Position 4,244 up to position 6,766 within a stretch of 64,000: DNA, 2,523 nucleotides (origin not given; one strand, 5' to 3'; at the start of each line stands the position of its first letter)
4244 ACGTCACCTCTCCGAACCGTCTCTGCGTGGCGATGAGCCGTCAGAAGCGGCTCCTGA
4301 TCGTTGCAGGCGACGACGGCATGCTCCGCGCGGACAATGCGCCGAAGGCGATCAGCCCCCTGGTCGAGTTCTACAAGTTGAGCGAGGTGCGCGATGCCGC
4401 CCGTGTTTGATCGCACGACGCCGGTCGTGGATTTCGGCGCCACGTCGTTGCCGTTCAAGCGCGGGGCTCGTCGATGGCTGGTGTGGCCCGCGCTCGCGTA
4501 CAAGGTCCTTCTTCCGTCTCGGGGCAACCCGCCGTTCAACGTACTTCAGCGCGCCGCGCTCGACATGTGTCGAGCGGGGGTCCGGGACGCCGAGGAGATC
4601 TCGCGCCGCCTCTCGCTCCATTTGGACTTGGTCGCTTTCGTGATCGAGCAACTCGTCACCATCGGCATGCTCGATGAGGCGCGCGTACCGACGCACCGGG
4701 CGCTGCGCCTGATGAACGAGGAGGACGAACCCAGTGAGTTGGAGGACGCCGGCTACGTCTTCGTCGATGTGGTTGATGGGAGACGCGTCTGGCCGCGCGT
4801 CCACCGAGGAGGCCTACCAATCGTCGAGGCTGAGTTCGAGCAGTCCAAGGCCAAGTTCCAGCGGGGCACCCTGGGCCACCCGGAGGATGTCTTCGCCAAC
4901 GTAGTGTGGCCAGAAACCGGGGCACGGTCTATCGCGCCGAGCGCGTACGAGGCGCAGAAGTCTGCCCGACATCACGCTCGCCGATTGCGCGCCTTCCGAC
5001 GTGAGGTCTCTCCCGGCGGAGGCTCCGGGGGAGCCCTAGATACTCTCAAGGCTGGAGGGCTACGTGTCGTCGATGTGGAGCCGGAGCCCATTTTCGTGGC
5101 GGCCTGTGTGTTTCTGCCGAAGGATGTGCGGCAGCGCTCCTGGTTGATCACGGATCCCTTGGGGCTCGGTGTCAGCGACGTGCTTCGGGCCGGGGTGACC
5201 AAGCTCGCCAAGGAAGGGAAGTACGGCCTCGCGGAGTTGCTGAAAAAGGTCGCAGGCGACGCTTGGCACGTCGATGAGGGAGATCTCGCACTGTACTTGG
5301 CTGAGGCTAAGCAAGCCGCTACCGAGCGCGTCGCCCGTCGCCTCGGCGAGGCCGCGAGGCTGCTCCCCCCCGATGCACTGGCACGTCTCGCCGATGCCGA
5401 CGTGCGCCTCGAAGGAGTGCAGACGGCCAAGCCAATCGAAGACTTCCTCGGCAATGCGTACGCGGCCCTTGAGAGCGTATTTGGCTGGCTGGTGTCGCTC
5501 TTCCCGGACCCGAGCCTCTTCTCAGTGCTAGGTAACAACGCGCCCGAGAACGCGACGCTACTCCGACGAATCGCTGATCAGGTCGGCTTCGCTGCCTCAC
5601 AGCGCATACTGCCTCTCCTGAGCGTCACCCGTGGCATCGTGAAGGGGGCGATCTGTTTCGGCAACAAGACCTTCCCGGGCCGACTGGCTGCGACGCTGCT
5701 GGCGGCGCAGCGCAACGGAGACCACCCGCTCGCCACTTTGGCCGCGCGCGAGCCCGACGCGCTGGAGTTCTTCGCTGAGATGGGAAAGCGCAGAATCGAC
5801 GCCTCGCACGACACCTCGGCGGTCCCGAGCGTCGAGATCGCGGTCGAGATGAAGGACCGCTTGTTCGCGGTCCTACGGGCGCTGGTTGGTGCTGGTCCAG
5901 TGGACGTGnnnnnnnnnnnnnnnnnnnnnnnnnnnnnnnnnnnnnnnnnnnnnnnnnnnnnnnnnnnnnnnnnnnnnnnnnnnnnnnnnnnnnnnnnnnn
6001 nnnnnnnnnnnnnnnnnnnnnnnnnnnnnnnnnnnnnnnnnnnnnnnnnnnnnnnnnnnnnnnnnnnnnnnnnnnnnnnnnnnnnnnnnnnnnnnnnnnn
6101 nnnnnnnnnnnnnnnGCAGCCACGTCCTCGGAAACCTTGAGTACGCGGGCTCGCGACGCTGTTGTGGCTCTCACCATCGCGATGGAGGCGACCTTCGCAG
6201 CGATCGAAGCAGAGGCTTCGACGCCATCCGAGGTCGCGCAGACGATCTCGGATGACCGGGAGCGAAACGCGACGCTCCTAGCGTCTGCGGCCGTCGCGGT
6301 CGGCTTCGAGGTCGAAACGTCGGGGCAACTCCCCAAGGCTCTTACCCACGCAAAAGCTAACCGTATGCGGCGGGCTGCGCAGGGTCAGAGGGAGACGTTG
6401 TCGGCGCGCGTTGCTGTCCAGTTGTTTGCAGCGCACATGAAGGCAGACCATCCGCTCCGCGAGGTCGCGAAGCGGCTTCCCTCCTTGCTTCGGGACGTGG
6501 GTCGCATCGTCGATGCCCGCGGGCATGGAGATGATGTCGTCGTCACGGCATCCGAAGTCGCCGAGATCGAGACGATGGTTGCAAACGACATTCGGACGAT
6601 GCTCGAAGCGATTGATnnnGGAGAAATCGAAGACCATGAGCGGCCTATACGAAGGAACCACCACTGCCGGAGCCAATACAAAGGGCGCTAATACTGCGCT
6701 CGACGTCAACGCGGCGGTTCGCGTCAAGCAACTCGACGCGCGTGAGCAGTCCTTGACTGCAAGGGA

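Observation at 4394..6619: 741-aa protein with two internally duplicated R-x4-6-H helices: a possible Cas13-style tandem-HEPN RNase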

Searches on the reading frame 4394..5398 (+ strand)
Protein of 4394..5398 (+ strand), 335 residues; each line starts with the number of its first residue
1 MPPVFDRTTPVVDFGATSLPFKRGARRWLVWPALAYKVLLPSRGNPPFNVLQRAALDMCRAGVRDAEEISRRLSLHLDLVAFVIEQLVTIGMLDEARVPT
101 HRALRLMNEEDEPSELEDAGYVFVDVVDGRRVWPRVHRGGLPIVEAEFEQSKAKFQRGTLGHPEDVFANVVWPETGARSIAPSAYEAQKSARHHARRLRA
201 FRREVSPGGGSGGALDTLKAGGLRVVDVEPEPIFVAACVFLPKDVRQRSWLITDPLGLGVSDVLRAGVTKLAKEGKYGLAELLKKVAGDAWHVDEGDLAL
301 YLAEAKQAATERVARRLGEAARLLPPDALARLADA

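Call 19: search_protein_families(library=pfam, proteins=[window:4394-5398:+], max_evalue=10)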
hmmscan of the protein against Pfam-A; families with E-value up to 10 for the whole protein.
window:4394-5398:+ (335 aa): 2 families
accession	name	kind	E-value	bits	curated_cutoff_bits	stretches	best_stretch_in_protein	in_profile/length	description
PF24409.1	wHTH-PRTase_assc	-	0.0024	18.3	27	1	56-109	4-57/83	wHTH-PRTase associated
PF02421.24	FeoB_N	-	0.34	10.9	27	1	63-97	85-119/156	Ferrous iron transport protein B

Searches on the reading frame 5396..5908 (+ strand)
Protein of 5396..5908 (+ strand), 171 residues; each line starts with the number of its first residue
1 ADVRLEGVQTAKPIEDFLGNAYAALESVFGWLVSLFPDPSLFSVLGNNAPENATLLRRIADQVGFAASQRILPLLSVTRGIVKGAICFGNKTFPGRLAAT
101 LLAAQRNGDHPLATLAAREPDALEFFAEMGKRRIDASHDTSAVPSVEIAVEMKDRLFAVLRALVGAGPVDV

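Call 19: search_protein_families(library=pfam, proteins=[window:5396-5908:+], max_evalue=10)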
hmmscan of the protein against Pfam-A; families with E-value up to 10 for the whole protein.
window:5396-5908:+ (171 aa): 0 families

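Call 48: predict_structure(alignment_id=A3)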
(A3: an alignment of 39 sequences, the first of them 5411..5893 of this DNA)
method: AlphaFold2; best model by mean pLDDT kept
length: 161 residues; sequences in the alignment: 39
mean_pLDDT: 91.3   pTM: 0.87
mean pLDDT of the five models: 91.3, 90.5, 90.5, 90.4, 89.3
residues with pLDDT >= 90: 126; 70-90: 23; 50-70: 9; < 50: 3
segments of 3 or more residues with pLDDT < 50: 1-3
pLDDT, mean of each block of 10 residues (from residue 1): 66 92 96 96 98 98 95 98 95 98 94 96 91 71 89 91 59
secondary structure, 60 per line:
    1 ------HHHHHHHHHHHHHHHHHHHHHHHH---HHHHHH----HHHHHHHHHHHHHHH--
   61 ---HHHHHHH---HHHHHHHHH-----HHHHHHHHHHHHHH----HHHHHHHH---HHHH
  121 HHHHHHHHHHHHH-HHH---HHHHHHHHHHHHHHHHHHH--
elements in order: H7-30 H34-39 H44-58 H64-70 H74-82 H88-101 H106-113 H117-133 H141-159

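Call 50: fold_search(model_id=the predicted structure, library=pdb)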
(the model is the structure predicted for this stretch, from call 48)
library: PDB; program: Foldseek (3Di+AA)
matches with E <= 10: 145; with E <= 0.001: 0
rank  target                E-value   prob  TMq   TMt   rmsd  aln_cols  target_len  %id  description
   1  6uuj_H                5.8e-01  0.10  0.21  0.21  23.1       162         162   17  Structure of PE5-PPE4-EspG3 complex from the type VII (ESX-3) secretion system, space group P212121 (released 2020-01-29)
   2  5f3p_A                6.8e-01  0.23  0.34  0.30  10.1       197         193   13  Crystal structure of a noncanonical Dicer protein from Entamoeba histolytica (released 2017-02-08)
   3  2kbb_MODEL_1_A        8.3e-01  0.08  0.19  0.18  15.3       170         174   18  Solution Structure of the R9 Domain of Talin (released 2009-03-17)
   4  2di3_A                1.0e+00  0.11  0.23  0.19  10.9       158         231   16  Crystal structure of the transcriptional factor CGL2915 from Corynebacterium glutamicum (released 2007-03-28)
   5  1r8i                  1.1e+00  0.08  0.19  0.17  15.2       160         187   12  Crystal structure of TraC (released 2004-01-06)
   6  6uuj_B                1.1e+00  0.06  0.20  0.20  21.3       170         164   16  Structure of PE5-PPE4-EspG3 complex from the type VII (ESX-3) secretion system, space group P212121 (released 2020-01-29)
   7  2di3_B                1.2e+00  0.09  0.21  0.18  11.0       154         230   15  Crystal structure of the transcriptional factor CGL2915 from Corynebacterium glutamicum (released 2007-03-28)
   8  3fyq                  1.4e+00  0.05  0.17  0.15  17.2       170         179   10  Structure of Drosophila melanogaster talin IBS2 domain (residues 1981-2168) (released 2009-02-03)
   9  2l7n_MODEL_1_A        1.5e+00  0.10  0.24  0.24  16.0       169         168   18  Solution Structure of the R5 Domain of Talin (released 2011-12-14)
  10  4aly_A                1.5e+00  0.08  0.24  0.19  17.1       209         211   12  Borrelia burgdorferi outer surface lipoprotein BBA64 (released 2013-04-17)
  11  6hpn                  1.7e+00  0.08  0.25  0.20  16.6       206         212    9  Crystal structure of Borrelia spielmanii WP_012665240 (BSA64) - an orthologous protein to B. burgdorferi BBA64 (released 2019-10-09)
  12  6uuj_K                1.7e+00  0.05  0.20  0.20  21.8       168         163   18  Structure of PE5-PPE4-EspG3 complex from the type VII (ESX-3) secretion system, space group P212121 (released 2020-01-29)
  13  7sqc_2F               1.8e+00  0.03  0.17  0.12  19.6       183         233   18  Ciliary C1 central pair apparatus isolated from Chlamydomonas reinhardtii (released 2022-04-13)
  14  2k3n_MODEL_1_A        1.9e+00  0.12  0.29  0.29  17.1       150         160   15  Solution structure of the type 1 repetitive domain (TUSP1-RP1) of the egg case silk from Nephila Antipodiana (released 2009-06-02)
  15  3nc5_A                2.0e+00  0.06  0.20  0.12  14.7       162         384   14  CYP134A1 structure with an open substrate binding loop (released 2010-08-11)
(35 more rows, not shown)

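Call 57: search_protein_families(library=pfam, alignment_id=A5, max_evalue=1)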
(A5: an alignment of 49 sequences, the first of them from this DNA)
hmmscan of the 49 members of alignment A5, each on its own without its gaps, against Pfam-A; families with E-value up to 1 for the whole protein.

A. member 1, seq(161 aa): 0 families

B. families by the number of members that match (of 49 scanned): 25 families
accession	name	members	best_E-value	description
PF18735.6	HEPN_RiboL-PSP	4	0.013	RiboL-PSP-HEPN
PF18730.6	HEPN_Cthe2314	1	0.0044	Cthe_2314-like HEPN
PF18737.6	HEPN_MAE_28990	1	0.005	MAE_28990/MAE_18760-like HEPN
PF12536.13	DUF3734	1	0.0073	Patatin phospholipase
PF15902.12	Sortilin-Vps10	1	0.011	Sortilin, neurotensin receptor 3,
PF09156.16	Anthrax-tox_M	1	0.016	Anthrax toxin lethal factor, middle domain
PF06694.16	Plant_NMP1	1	0.021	Plant nuclear matrix protein 1 (NMP1)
PF16463.11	Phage_TTP_13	1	0.029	Phage tail tube protein family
PF10585.14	UBA_E1_SCCH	1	0.04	Ubiquitin-activating enzyme, SCCH domain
PF08770.17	SoxZ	1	0.043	Sulphur oxidation protein SoxZ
PF19956.5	EAD2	1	0.047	Effector-associated domain 2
PF05226.16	CHASE2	1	0.058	CHASE2 domain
PF09111.16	SLIDE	1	0.067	SLIDE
PF23867.1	Mmc1_N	1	0.07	Mmc1 N-terminal domain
PF16826.10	DUF5076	1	0.078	Domain of unknown function (DUF5076)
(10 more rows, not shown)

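Call 58: search_solved_structures(query=A5, max_evalue=10, show_alignments=3)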
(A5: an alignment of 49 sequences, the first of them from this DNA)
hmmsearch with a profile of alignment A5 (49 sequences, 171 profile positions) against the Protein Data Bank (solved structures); distinct sequences matched with E-value up to 10: 13.
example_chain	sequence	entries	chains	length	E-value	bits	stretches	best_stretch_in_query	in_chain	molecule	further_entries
7wwf_A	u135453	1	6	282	0.27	13.8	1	66-135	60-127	Esterase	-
8sde_A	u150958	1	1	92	0.4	13.3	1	7-55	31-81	Tripartite motif-containing protein 29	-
4e2x_A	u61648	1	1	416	0.42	13.2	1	61-113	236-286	TcaB9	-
4e2z_A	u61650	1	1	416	0.44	13.1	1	61-113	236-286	TcaB9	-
4e2y_A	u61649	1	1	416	0.44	13.1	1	61-113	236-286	TcaB9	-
4e30_A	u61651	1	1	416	0.44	13.1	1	61-113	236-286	TcaB9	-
3ndi_A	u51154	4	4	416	0.45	13.1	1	61-113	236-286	Methyltransferase | TcaB9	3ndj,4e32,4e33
4e2w_A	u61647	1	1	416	0.45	13.1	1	61-113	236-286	TcaB9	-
4e31_A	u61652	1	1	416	0.45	13.1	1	61-113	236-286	TcaB9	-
2pjh_A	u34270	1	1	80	0.54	12.9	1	42-91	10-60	Nuclear protein localization protein 4 homolog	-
8y7f_A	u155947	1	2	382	1.4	11.5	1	130-168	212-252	CRISPR-associated protein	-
8y75_A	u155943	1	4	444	1.5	11.5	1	130-168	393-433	CRISPR-associated protein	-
8oyv_A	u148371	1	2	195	3.3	10.3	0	16-43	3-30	De novo designed soluble Claudin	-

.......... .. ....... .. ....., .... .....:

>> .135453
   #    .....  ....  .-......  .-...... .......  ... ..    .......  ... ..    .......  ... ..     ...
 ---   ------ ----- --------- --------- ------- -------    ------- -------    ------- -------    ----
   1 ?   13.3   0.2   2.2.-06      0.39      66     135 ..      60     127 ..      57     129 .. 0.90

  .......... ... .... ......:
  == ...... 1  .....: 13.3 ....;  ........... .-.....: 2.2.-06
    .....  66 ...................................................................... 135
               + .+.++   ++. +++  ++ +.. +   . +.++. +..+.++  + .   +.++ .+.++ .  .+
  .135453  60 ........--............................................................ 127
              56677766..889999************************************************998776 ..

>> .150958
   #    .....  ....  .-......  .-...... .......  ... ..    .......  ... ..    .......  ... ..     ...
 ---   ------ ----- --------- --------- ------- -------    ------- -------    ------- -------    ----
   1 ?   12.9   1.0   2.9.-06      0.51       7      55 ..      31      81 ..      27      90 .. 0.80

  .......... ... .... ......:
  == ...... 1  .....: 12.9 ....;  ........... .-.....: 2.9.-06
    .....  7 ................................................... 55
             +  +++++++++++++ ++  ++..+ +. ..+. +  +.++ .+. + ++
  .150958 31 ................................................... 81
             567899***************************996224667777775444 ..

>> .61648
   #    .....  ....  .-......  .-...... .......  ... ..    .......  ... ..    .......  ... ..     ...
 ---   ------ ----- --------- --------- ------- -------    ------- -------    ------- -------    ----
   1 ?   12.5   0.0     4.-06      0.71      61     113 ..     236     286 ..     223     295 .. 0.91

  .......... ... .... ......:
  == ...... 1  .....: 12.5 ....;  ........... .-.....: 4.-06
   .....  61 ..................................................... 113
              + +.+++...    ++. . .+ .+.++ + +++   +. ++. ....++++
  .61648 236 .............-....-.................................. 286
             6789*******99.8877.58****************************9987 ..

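Call 72: fold_search(model_id=the predicted structure, library=viral)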
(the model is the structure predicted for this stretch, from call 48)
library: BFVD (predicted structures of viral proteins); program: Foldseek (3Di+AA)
matches with E <= 10: 156; with E <= 0.001: 0
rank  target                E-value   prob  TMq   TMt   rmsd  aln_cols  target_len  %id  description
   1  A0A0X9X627            1.0e+00  0.10  0.22  0.21  13.6       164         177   15  Apoptosis regulator BALF1 [Vespertilionid gammaherpesvirus 1]
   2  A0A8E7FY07            1.5e+00  0.10  0.27  0.22  20.7       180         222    9  (no name in the UniProt tables at hand)
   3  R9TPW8                1.5e+00  0.07  0.19  0.17  14.3       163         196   15  (no name in the UniProt tables at hand)
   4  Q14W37                1.6e+00  0.05  0.19  0.14  16.6       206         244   15  ORF69 [Ranid herpesvirus 2]
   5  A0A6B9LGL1            1.6e+00  0.06  0.18  0.15  17.2       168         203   13  Uncharacterized protein [Flavobacterium phage vB_FspS_stinky9-1]
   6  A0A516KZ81            1.7e+00  0.07  0.23  0.08  14.8       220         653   12  (no name in the UniProt tables at hand)
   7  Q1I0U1                2.0e+00  0.12  0.31  0.26  19.2       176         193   12  Uncharacterized protein VP11 [Micromonas pusilla reovirus (isolate Netherlands/2005)]
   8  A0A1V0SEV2            2.0e+00  0.04  0.19  0.11  14.9       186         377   15  MFS transporter [Hokovirus HKV1]
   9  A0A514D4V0            2.1e+00  0.12  0.26  0.09  14.3       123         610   11  (no name in the UniProt tables at hand)
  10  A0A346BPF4            2.5e+00  0.04  0.20  0.17  16.9       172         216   12  (no name in the UniProt tables at hand)
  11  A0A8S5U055            2.5e+00  0.03  0.17  0.12  15.5       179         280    8  Lethal factor (Fragment) [Siphoviridae sp. ctwnj8]
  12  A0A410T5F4            2.7e+00  0.03  0.20  0.09  17.6       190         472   13  Putative split RNA polymerase ADP-ribosylase [Acinetobacter phage Henu6]
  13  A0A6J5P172            2.7e+00  0.02  0.16  0.12  24.5       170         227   13  Uncharacterized protein [uncultured Caudovirales phage]
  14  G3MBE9                2.9e+00  0.03  0.18  0.18  16.4       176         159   10  Gp79 [Bacillus phage G]
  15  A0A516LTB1            3.0e+00  0.02  0.15  0.11  26.9       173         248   14  (no name in the UniProt tables at hand)
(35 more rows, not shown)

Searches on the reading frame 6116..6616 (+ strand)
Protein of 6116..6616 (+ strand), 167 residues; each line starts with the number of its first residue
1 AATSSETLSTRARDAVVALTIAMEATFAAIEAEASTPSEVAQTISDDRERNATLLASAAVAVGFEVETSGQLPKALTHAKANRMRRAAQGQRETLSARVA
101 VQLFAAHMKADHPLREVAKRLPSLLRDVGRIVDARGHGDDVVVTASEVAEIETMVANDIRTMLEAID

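Call 19: search_protein_families(library=pfam, proteins=[window:6116-6616:+], max_evalue=10)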
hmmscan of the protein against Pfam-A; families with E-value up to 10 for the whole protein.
window:6116-6616:+ (167 aa): 2 families
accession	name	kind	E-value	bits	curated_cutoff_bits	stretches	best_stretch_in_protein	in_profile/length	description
PF18906.5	Phage_tube_2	-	0.0084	16.2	27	1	17-82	4-74/266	Phage tail tube protein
PF00990.26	GGDEF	-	0.034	14.4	23.8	1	107-164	52-108/161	Diguanylate cyclase, GGDEF domain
